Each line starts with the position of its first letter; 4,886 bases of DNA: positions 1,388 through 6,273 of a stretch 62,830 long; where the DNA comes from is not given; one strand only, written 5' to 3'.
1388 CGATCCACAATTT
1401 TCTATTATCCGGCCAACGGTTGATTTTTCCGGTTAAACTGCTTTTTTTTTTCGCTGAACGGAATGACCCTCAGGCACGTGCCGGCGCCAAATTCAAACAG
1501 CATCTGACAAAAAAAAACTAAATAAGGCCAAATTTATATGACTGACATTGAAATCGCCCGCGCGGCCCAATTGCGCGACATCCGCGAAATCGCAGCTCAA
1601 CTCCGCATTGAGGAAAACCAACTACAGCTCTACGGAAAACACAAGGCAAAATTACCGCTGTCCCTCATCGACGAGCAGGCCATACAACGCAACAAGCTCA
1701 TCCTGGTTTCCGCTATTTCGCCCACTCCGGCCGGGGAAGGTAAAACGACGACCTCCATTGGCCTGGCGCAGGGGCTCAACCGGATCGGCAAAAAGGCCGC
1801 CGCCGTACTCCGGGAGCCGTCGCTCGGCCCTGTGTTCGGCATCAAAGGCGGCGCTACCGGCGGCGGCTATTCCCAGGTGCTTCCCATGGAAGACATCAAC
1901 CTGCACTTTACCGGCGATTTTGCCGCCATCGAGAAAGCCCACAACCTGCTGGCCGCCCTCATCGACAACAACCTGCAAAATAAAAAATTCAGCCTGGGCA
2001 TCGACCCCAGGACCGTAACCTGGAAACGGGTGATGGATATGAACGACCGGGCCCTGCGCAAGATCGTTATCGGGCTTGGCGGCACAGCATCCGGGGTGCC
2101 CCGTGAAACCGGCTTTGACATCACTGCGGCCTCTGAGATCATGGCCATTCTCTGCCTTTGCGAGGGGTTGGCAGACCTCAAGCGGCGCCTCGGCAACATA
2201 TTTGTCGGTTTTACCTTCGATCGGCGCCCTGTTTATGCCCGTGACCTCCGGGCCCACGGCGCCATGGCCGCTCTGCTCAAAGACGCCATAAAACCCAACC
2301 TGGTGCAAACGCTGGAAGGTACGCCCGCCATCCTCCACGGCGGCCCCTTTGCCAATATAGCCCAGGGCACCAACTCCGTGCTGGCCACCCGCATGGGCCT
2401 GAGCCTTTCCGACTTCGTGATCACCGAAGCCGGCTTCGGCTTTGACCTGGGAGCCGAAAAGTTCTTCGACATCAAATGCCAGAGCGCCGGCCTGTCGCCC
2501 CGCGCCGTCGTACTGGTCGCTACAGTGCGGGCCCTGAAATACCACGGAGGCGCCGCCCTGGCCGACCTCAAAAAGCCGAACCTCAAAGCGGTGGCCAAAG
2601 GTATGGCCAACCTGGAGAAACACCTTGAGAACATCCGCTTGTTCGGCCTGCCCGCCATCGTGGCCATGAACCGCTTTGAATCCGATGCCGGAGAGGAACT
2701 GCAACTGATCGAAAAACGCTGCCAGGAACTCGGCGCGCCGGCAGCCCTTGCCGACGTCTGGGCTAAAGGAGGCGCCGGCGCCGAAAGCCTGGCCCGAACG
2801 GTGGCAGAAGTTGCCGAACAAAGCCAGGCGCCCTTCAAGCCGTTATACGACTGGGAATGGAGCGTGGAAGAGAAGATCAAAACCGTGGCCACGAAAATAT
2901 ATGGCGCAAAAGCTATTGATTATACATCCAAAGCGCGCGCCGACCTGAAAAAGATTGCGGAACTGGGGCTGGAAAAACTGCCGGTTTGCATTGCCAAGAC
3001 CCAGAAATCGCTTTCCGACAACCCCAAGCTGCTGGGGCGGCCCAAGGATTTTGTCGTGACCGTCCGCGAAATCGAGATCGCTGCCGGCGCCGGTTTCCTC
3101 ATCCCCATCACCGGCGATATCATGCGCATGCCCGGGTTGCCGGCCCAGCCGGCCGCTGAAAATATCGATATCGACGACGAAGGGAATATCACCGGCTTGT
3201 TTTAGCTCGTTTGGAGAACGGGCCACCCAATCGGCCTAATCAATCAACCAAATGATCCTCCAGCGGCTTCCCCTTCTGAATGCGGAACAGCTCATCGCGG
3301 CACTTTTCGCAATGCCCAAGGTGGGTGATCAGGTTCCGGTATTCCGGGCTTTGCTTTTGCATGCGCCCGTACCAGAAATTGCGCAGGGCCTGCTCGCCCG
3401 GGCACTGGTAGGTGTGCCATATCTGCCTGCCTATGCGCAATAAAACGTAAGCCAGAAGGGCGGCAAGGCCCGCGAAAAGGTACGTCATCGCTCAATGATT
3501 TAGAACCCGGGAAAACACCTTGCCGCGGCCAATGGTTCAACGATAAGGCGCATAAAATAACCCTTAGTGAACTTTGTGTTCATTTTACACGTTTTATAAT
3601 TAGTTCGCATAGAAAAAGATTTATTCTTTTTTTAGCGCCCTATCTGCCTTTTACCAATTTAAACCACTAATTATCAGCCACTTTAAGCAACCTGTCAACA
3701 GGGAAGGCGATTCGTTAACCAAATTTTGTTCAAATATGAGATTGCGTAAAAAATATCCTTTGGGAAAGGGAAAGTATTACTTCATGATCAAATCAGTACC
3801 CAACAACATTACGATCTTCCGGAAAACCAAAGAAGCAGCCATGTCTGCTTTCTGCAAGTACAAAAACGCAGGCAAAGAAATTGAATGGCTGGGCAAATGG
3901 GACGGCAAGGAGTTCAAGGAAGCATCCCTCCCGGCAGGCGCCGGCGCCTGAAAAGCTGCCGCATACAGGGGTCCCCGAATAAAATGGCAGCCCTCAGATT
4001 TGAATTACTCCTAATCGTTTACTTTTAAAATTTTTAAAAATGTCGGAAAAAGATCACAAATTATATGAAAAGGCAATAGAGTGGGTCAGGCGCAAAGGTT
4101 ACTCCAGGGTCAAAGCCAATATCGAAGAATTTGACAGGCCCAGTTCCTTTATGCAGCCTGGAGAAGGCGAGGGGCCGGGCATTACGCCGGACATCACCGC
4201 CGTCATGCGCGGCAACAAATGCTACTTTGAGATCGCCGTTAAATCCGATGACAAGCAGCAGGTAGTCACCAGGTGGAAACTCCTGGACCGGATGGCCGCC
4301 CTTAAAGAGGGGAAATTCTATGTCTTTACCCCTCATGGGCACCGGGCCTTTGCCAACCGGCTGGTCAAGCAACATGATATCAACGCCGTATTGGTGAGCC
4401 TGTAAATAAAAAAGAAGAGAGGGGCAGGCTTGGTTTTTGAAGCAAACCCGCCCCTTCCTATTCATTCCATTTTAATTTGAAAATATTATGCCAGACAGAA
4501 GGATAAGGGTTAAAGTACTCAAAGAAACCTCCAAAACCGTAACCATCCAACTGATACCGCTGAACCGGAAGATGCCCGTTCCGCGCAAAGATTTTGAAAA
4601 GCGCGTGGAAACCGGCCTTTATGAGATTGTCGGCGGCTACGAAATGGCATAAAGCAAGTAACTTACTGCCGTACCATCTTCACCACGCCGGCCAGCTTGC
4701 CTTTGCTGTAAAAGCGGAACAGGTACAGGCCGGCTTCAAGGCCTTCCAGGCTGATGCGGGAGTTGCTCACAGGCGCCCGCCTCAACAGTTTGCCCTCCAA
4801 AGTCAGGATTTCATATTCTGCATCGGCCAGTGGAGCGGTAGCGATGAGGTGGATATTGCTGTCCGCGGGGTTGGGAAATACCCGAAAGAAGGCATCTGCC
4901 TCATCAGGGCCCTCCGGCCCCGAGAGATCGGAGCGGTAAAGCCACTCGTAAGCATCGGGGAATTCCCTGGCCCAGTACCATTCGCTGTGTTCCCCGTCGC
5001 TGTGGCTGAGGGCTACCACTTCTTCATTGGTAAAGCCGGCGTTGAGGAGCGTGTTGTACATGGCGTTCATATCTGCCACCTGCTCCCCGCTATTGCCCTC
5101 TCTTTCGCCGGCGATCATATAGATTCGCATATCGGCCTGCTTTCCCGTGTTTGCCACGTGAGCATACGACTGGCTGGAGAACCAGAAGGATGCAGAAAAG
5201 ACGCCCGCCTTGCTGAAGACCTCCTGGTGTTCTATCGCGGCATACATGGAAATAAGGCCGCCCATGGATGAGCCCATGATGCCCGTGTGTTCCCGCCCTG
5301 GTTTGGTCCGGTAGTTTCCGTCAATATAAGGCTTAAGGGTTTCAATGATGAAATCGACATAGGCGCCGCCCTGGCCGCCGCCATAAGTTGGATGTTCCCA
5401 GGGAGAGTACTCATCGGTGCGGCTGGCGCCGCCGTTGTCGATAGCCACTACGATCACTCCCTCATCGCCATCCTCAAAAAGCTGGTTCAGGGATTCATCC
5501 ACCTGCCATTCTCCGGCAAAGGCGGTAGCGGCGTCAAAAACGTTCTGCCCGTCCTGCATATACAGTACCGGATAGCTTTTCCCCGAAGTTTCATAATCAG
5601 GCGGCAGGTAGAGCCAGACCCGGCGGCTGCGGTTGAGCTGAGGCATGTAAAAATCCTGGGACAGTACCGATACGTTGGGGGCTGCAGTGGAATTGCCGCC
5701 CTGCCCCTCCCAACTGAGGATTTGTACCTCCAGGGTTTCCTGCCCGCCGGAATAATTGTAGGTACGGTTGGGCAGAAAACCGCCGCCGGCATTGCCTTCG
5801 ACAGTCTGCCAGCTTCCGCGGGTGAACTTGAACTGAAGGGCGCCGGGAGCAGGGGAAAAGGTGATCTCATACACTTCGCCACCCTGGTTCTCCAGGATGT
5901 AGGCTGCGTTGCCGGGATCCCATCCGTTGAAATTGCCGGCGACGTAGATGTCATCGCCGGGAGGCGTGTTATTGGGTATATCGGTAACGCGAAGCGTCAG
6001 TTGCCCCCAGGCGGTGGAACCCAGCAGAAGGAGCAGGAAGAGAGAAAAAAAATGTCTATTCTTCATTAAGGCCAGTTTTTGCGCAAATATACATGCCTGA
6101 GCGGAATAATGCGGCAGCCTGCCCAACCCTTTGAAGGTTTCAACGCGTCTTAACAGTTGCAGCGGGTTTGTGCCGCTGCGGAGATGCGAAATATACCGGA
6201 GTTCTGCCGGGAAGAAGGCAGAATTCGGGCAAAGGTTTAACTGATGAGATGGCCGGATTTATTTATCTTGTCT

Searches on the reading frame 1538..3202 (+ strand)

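Call 73: search_protein_families(library=pfam, proteins=[window:1538-3202:+], max_evalue=0.00001)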
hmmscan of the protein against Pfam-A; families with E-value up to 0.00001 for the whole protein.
window:1538-3202:+ (555 aa): 1 family
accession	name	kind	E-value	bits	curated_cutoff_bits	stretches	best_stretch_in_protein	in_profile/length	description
PF01268.25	FTHFS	-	1.2e-262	872.6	27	1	1-555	1-556/556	Formate--tetrahydrofolate ligase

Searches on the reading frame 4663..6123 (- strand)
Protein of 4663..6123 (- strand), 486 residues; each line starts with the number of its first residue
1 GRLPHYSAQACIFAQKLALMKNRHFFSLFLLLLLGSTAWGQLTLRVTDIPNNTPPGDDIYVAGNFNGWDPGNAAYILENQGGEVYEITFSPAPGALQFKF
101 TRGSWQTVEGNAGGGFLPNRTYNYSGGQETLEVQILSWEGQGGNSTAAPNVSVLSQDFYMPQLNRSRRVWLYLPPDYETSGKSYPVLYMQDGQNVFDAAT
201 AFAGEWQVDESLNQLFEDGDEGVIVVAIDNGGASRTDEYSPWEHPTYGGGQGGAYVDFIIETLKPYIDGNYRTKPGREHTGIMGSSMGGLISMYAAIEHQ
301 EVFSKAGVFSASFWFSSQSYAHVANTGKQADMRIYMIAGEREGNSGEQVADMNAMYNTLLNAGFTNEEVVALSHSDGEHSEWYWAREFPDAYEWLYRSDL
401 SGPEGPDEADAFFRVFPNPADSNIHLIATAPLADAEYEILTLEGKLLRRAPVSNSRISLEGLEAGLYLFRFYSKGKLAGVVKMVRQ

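Call 73: search_protein_families(library=pfam, proteins=[window:4663-6123:-], max_evalue=0.00001)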
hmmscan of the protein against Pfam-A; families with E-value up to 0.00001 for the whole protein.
window:4663-6123:- (486 aa): 1 family
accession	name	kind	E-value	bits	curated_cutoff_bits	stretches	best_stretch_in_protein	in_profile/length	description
PF00756.26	Esterase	-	1.3e-35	123.8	22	1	162-393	3-249/251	Putative esterase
